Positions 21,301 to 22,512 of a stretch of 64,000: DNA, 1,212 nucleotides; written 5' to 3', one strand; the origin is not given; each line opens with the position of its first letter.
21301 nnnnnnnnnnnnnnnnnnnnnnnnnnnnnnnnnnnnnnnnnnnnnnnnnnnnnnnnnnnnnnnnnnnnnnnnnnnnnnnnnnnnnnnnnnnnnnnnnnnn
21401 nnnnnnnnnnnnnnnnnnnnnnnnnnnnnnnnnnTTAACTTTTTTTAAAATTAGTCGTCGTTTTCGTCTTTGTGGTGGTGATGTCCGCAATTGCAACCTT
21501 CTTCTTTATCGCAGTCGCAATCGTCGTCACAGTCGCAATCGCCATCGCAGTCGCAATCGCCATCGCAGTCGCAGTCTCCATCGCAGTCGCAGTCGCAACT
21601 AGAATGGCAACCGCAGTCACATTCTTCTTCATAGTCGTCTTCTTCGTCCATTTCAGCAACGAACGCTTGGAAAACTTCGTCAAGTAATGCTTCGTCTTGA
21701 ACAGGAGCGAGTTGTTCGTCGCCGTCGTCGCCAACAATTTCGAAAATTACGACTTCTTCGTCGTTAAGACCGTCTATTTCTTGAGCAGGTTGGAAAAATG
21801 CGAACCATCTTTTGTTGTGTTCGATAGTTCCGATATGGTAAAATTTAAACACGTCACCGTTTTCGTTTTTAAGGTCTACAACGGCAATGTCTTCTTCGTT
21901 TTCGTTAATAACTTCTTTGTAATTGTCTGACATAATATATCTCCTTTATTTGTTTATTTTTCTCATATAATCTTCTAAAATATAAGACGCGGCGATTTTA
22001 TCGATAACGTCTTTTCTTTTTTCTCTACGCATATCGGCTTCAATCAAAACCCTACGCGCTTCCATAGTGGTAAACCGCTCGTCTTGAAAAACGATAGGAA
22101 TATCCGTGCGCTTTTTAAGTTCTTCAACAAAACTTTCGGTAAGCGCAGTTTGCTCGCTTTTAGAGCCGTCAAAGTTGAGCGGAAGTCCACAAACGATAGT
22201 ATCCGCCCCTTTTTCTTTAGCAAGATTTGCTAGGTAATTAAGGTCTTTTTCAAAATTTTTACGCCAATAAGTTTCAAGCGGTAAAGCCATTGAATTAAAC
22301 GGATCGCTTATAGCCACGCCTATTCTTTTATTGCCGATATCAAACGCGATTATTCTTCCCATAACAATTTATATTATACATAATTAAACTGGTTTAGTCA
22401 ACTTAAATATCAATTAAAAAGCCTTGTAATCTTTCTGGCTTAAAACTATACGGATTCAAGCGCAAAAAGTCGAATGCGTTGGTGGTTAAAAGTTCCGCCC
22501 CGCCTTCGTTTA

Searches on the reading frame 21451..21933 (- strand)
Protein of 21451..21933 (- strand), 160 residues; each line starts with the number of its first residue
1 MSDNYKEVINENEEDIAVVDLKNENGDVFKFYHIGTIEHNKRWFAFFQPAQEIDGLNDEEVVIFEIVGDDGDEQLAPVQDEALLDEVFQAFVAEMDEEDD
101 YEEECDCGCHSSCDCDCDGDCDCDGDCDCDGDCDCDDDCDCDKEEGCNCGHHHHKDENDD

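Call 3: search_protein_families(library=pfam, proteins=[window:21451-21933:-], max_evalue=1)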
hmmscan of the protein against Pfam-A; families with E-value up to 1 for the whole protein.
window:21451-21933:- (160 aa): 3 families
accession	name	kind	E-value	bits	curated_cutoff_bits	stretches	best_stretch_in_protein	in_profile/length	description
PF06949.16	DUF1292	-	4e-10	40.9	24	1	24-93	1-72/75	Protein of unknown function (DUF1292)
PF22807.2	TrAA12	-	0.019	13.7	30.9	1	97-148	385-436/463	TrAA12-like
PF20215.3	DUF6575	-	0.15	11.9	26.6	1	20-70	29-79/218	Family of unknown function (DUF6575)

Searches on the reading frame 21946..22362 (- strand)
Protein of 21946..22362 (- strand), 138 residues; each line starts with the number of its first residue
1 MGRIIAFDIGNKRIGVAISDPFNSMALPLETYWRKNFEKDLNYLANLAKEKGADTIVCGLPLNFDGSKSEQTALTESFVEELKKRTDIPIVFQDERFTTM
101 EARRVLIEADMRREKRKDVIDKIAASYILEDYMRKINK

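Call 3: search_protein_families(library=pfam, proteins=[window:21946-22362:-], max_evalue=1)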
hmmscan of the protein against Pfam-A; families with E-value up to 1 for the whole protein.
window:21946-22362:- (138 aa): 2 families
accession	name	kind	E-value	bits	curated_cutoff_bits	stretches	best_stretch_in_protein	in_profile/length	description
PF03652.20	RuvX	-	6.8e-45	153.2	29.2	1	3-134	2-133/134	Holliday junction resolvase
PF15181.11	SMRP1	-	0.12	12.4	27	1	30-66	113-149/262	Spermatid-specific manchette-related protein 1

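Call 57: find_related_loci(query=A8, collection=metagenome_contigs, flank=6000)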
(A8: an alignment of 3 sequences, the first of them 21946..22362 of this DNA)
Query A8 (138 aa) in metagenome_contigs; peptide patterns used: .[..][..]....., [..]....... (x = any residue, [..] = any of these).
368 stretches matched a pattern; 50 encode a relative of the query (tblastn E <= 1e-3); 50 distinct loci.
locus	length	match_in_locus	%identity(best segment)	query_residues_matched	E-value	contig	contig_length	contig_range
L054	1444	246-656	75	1-137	2e-73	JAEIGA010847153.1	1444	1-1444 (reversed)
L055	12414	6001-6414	75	1-138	3e-69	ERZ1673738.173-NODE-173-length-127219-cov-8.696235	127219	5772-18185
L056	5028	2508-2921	74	1-138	1e-68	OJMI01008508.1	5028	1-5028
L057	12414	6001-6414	74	1-138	1e-68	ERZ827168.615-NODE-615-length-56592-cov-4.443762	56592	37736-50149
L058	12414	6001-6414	74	1-138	1e-68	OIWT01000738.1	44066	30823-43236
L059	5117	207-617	73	1-137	4e-68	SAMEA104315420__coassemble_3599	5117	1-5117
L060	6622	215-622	74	1-136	4e-68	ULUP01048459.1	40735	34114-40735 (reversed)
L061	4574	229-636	74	1-136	4e-68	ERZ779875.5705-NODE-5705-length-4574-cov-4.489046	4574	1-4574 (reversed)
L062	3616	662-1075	59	1-138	2e-54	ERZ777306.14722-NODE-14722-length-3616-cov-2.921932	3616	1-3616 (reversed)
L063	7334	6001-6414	60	1-138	3e-54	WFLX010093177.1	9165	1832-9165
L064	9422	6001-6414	57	1-138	5e-52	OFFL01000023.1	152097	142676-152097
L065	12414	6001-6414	57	1-138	6e-52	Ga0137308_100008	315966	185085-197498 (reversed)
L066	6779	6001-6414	57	1-138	5e-52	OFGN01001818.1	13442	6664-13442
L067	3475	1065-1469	60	3-136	8e-52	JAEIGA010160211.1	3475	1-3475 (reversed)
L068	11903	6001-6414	58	1-138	1e-51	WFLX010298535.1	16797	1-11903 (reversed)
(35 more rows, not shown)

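Call 61: search_protein_families(library=pfam, proteins=[L055:1559-2986:+, L055:2863-4254:+, L055:4251-4598:+, L055:4620-5519:+, L065:3846-4565:+, L065:4659-5660:+, L065:3023-3880:-], max_evalue=0.001)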
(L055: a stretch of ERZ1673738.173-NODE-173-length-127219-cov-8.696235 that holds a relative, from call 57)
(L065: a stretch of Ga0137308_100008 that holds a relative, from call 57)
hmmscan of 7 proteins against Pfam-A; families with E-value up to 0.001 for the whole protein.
L055:1559-2986:+ (475 aa): 3 families
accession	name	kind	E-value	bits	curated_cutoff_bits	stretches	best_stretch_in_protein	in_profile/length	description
PF01266.30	DAO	-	3.5e-65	221.3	27.9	1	3-351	1-352/353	FAD dependent oxidoreductase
PF04324.20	Fer2_BFD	-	1.1e-16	61.4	26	1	397-451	1-50/50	BFD-like [2Fe-2S] binding domain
PF07992.20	Pyr_redox_2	-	1.2e-05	25.4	26.1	1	2-102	1-89/291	Pyridine nucleotide-disulphide oxidoreductase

L055:2863-4254:+ (463 aa): 12 families
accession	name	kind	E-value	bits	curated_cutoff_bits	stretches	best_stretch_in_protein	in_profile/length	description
PF07992.20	Pyr_redox_2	-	9.8e-35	120.8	26.1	1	47-351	3-278/291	Pyridine nucleotide-disulphide oxidoreductase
PF13738.12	Pyr_redox_3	-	9.8e-14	51.7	30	2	98-341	75-305/305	Pyridine nucleotide-disulphide oxidoreductase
PF00890.30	FAD_binding_2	-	1.6e-10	41.2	20.4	1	47-82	2-36/414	FAD binding domain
PF00070.33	Pyr_redox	-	4e-10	40.5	22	1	203-276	1-80/82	Pyridine nucleotide-disulphide oxidoreductase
PF12831.13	FAD_oxidored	-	5.6e-08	32.9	27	1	47-85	2-39/416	FAD dependent oxidoreductase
PF13450.12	NAD_binding_8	-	3.5e-07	30.8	21.9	1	49-84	1-35/68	NAD(P)-binding Rossmann-like domain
PF03486.20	HI0933_like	-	2.2e-06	27.7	50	1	47-81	3-36/244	HI0933-like protein Rossmann domain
PF01266.30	DAO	-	3.8e-06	27.1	27.9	0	47-81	2-35/353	FAD dependent oxidoreductase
PF01134.28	GIDA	-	0.00054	19.6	22.1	0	47-82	2-37/391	Glucose inhibited division protein A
PF01946.23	Thi4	-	0.00067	19.4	26.2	0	46-82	19-55/235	Thi4 family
PF13241.12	NAD_binding_7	-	0.00083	20.3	22.1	0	200-233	6-39/104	Putative NAD(P)-binding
PF00208.27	ELFV_dehydrog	-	0.00092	19.4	23.4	0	197-232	27-63/241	Glutamate/Leucine/Phenylalanine/Valine dehydrogenase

L055:4251-4598:+ (115 aa): 1 family
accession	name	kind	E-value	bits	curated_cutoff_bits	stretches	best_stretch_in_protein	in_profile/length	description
PF07892.16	DUF1667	-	2.1e-26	92.2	27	1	34-111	1-81/82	Protein of unknown function (DUF1667)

L055:4620-5519:+ (299 aa): 16 families
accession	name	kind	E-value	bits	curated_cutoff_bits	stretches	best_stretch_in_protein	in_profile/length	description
PF00485.24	PRK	-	1.1e-15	58.4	22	1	48-238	3-188/196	Phosphoribulokinase / Uridine kinase family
PF00448.28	SRP54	-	1.6e-06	28.3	22.7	1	46-83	3-40/196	SRP54-type protein, GTPase domain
PF13238.12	AAA_18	-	6e-06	27.2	29.4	1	47-157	1-84/128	AAA domain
PF01656.29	CbiA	-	1.5e-05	25.4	25.4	1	46-86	1-41/125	CobQ/CobB/MinD/ParA nucleotide binding domain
PF13671.12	AAA_33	-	2.4e-05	25.1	27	1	47-94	2-44/143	AAA domain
PF20720.3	nSTAND3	-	2.8e-05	24.3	27.2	1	42-84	15-58/155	Novel STAND NTPase 3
PF13191.12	AAA_16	-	3.4e-05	24.9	32.6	1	43-73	23-53/167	AAA ATPase domain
PF00004.35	AAA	-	5.1e-05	24.2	21.2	0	47-80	1-29/131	ATPase family associated with various cellular activities (AAA)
PF01583.26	APS_kinase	-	0.00011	22.7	21.1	1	46-83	4-41/152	Adenylylsulphate kinase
PF06414.18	Zeta_toxin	-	0.00029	20.8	22.3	1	42-90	14-60/199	Zeta toxin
PF07728.20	AAA_5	-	0.00031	21.2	22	0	47-83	2-36/139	AAA domain (dynein-related subfamily)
PF08433.16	KTI12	-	0.00036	20.6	22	1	45-82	2-39/271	Chromatin associated protein KTI12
PF03215.21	Rad17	-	0.00057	20.3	23.8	1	39-123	40-114/186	Rad17 P-loop domain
PF03029.23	ATP_bind_1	-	0.0006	20.1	27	0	50-81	2-33/240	Conserved hypothetical ATP binding protein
PF13401.12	AAA_22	-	0.00062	20.5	27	0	43-80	4-41/130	AAA domain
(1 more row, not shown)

L065:3846-4565:+ (239 aa): 1 family
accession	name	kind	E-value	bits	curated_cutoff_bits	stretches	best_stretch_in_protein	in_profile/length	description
PF13349.12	DUF4097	-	7.4e-14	52.1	22.9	1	60-192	1-132/247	Toastrack DUF4097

L065:4659-5660:+ (333 aa): 9 families
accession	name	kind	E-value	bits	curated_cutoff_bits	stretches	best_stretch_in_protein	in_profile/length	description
PF00583.31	Acetyltransf_1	-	2.6e-22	79.7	20.7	2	48-154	13-115/116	Acetyltransferase (GNAT) family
PF13508.13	Acetyltransf_7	-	3.4e-21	75.9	27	2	213-292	3-83/84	Acetyltransferase (GNAT) domain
PF13673.13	Acetyltransf_10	-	7.9e-20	71.6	23.6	2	61-158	20-110/128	Acetyltransferase (GNAT) domain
PF08445.16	FR47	-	1.1e-06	28.9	22.1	0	238-263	23-48/86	FR47-like protein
PF12568.14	PanZ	-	1.1e-05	25.4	22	0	58-130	25-92/128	Acetyltransferase (GNAT) domain, PanZ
PF24553.2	Rv0428c_C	-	1.7e-05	25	27.2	1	49-155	112-215/224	Probable histone acetyltransferase Rv0428c C-terminal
PF14542.12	Acetyltransf_CG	-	2.1e-05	25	30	0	225-264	13-52/80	GCN5-related N-acetyl-transferase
PF13527.13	Acetyltransf_9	-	0.00022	21.6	25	0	243-292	79-125/127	Acetyltransferase (GNAT) domain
PF17013.11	Acetyltransf_15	-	0.00038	20.3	35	0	231-267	67-103/210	Putative acetyl-transferase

L065:3023-3880:- (285 aa): 2 families
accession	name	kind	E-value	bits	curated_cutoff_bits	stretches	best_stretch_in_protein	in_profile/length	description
PF13411.12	MerR_1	-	5.7e-16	58.8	21.6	1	31-99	1-67/69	MerR HTH family regulatory protein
PF00376.29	MerR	-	2e-09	37.6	28.2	1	32-70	1-38/38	MerR family regulatory protein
